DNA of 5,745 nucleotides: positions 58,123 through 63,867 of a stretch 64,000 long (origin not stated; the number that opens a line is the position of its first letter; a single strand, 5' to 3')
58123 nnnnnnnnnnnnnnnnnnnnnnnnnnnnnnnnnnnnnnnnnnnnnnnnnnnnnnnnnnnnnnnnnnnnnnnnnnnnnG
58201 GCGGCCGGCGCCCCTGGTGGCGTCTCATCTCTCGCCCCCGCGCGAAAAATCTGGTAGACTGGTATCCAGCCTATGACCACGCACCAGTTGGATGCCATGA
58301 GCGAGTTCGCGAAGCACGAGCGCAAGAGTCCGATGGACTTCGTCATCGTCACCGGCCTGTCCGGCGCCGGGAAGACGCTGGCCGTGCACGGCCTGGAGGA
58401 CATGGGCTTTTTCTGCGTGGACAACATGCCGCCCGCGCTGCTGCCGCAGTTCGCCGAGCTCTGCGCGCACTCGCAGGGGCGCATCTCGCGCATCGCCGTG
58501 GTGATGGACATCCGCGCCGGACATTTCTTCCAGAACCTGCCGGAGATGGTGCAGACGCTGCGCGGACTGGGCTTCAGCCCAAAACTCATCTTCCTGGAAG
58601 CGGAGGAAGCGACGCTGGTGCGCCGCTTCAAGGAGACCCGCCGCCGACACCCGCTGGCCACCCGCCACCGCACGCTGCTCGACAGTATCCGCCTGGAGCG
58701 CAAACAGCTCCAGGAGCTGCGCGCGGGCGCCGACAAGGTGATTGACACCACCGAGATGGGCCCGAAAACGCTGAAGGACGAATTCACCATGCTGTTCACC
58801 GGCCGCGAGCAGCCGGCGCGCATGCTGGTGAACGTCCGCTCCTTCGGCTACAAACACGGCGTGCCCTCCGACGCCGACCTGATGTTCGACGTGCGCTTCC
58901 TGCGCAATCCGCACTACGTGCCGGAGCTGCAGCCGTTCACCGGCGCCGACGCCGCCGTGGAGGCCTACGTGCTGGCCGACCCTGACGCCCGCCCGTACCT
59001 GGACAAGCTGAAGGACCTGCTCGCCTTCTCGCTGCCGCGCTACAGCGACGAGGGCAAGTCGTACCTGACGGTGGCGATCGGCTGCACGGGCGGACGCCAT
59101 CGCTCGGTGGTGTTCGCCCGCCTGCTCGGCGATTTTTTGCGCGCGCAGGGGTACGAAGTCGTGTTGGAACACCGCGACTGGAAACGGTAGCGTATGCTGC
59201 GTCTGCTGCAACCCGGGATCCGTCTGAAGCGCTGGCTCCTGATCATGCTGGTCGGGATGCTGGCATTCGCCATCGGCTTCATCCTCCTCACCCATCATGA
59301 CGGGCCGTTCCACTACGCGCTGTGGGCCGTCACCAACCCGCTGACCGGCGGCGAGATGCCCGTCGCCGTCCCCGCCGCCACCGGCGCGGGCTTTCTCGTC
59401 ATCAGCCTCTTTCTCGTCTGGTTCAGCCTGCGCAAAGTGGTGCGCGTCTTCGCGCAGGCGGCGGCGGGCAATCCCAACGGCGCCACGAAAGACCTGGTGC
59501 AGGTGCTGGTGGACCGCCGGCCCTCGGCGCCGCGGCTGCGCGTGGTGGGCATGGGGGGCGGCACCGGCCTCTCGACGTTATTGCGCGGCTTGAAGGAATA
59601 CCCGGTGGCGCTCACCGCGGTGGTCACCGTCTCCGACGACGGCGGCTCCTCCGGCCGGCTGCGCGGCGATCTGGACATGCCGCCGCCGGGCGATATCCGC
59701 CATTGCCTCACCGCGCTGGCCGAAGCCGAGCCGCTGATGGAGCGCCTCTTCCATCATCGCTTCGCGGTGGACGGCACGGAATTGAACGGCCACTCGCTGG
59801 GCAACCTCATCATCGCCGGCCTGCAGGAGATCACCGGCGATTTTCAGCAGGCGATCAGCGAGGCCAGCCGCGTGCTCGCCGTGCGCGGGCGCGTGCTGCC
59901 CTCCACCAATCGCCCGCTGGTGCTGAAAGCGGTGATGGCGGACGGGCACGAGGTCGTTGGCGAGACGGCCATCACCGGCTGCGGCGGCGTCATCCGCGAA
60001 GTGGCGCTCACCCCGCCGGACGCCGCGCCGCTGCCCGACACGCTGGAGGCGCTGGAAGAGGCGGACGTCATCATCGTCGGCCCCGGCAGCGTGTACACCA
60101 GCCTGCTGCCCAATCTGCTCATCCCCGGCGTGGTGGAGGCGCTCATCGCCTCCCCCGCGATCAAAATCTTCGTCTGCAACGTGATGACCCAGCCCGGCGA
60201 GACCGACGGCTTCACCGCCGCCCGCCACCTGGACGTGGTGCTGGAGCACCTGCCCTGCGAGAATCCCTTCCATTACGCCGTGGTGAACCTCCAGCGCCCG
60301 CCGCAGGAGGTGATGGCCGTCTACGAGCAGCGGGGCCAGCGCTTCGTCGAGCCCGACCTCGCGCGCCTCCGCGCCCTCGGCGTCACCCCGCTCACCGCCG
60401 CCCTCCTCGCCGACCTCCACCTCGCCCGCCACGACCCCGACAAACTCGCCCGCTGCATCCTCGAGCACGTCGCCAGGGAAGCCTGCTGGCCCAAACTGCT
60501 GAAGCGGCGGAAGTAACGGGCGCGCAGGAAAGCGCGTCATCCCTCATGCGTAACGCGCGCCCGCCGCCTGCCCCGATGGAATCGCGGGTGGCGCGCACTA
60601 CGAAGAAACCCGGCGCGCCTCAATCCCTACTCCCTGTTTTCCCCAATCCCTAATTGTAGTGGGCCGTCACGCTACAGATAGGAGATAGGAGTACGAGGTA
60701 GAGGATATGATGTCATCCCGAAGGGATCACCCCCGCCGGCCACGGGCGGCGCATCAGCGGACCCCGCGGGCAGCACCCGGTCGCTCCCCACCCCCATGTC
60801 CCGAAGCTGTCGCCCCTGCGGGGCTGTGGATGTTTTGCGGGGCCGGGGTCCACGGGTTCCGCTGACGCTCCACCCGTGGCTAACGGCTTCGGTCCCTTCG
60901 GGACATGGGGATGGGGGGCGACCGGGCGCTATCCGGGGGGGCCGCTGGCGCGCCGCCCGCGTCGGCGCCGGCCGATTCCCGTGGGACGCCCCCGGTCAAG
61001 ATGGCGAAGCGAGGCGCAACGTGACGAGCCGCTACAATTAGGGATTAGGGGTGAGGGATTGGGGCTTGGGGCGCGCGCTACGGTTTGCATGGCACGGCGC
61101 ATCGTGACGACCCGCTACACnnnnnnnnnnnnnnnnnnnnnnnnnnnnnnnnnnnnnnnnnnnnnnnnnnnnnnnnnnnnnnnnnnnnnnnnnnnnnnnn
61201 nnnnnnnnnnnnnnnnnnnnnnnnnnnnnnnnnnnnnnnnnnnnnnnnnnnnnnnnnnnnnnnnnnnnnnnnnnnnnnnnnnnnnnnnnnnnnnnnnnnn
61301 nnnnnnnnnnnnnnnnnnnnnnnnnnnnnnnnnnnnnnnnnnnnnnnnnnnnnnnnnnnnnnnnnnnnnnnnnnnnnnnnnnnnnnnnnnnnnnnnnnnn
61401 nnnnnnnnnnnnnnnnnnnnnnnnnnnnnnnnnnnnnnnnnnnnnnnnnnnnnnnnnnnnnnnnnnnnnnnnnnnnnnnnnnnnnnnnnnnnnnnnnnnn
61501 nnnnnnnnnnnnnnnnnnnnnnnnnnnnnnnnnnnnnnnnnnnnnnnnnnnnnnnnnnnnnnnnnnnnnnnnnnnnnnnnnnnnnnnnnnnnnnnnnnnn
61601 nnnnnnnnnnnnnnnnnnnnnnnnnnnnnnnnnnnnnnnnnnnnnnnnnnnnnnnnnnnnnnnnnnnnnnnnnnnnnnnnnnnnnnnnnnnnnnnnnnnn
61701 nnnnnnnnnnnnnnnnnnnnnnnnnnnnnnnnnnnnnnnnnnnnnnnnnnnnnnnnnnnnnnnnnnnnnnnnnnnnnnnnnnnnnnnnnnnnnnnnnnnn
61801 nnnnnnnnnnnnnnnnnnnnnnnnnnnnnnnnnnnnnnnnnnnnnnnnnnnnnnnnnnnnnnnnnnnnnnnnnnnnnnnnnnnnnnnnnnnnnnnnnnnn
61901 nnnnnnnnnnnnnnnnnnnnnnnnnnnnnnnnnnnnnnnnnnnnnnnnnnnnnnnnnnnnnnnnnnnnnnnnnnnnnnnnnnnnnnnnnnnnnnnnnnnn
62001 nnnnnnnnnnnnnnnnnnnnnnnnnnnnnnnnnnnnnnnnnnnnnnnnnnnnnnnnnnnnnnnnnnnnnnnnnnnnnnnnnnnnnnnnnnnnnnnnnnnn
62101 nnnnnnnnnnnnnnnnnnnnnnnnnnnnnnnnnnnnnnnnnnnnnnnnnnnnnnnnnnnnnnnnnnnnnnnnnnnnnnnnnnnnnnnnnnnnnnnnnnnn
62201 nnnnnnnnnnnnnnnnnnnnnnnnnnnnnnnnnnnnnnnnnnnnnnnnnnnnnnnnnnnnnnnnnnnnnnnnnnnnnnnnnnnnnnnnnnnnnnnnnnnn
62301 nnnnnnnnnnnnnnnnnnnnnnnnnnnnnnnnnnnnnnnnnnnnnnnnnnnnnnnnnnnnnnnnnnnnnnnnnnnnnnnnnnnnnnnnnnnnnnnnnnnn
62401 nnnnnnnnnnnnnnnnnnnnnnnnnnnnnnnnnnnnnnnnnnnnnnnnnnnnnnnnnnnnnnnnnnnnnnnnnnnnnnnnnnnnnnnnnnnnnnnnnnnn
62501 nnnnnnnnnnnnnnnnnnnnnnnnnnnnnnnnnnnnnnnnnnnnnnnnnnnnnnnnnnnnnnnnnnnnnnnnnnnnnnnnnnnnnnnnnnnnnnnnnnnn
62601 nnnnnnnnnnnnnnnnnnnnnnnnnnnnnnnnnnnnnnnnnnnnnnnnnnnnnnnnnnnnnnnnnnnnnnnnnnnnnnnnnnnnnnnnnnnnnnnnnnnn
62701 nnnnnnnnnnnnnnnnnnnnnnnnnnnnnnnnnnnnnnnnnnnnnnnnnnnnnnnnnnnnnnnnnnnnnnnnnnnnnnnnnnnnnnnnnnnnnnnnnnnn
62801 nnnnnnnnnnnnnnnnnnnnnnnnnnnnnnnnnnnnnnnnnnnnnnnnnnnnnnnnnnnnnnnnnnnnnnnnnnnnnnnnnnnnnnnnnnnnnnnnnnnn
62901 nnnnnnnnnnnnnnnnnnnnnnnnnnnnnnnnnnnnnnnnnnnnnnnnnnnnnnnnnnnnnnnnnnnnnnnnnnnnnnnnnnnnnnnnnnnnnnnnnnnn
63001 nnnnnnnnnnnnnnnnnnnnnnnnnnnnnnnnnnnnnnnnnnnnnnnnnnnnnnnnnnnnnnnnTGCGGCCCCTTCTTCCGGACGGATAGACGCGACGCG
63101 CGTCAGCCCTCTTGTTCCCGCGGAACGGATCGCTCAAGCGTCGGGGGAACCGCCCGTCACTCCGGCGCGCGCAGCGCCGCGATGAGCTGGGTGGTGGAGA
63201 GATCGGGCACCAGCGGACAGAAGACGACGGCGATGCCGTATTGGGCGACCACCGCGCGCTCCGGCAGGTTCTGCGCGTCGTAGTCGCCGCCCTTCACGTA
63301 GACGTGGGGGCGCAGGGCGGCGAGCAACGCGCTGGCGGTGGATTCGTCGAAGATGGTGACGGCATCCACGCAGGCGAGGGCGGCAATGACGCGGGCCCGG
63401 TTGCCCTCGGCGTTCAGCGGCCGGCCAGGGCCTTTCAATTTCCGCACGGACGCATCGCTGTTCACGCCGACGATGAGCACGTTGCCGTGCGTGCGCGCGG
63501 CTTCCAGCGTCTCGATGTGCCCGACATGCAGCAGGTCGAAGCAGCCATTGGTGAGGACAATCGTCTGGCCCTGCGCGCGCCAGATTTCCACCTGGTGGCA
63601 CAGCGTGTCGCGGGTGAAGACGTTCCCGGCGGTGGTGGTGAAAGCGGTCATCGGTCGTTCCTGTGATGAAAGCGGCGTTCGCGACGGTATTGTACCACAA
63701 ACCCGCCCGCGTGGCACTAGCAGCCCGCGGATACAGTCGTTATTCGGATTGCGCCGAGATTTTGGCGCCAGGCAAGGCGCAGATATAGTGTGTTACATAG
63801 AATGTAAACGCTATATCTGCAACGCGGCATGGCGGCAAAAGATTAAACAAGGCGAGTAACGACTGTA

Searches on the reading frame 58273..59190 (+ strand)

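Call 23: search_protein_families(library=pfam, proteins=[window:58273-59190:+], max_evalue=0.001)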
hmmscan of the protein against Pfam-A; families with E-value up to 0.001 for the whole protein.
window:58273-59190:+ (305 aa): 2 families
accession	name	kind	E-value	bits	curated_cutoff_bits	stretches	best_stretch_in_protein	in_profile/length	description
PF03668.21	RapZ-like_N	-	9.2e-51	172.2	25.4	1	21-177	1-156/158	RapZ-like N-terminal domain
PF22740.1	PapZ_C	-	1.5e-47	161.1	27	1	185-303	2-120/121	RapZ C-terminal domain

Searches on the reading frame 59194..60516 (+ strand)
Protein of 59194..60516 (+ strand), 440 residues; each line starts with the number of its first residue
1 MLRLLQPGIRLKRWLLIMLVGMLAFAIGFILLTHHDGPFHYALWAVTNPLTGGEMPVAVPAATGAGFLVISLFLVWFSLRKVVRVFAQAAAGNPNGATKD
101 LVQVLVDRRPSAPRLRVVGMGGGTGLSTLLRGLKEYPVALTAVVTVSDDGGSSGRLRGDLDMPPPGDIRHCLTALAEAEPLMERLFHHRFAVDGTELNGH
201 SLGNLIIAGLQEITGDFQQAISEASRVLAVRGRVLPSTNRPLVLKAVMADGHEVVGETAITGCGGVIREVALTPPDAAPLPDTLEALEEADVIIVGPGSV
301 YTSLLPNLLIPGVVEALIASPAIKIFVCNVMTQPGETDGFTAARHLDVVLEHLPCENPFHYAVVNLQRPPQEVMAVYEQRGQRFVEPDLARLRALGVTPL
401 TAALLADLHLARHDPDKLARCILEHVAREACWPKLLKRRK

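Call 23: search_protein_families(library=pfam, proteins=[window:59194-60516:+], max_evalue=0.001)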
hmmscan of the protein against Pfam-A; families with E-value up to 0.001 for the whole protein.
window:59194-60516:+ (440 aa): 1 family
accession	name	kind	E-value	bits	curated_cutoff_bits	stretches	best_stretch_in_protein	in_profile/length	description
PF01933.23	CofD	-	3.2e-102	342.1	30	1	117-404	1-289/290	2-phospho-L-lactate transferase CofD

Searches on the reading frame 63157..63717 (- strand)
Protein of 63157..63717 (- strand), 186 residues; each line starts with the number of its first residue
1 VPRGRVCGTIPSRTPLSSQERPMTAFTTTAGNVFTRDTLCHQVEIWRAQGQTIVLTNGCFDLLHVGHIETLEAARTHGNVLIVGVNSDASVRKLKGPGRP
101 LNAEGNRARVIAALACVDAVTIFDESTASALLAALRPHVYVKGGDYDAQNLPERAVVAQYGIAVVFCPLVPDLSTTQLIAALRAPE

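Call 23: search_protein_families(library=pfam, proteins=[window:63157-63717:-], max_evalue=0.001)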
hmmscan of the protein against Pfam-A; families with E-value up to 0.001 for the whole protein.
window:63157-63717:- (186 aa): 1 family
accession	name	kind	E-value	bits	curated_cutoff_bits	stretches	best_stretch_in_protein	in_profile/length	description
PF01467.32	CTP_transf_like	-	5.7e-16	59.4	21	1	55-163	1-108/133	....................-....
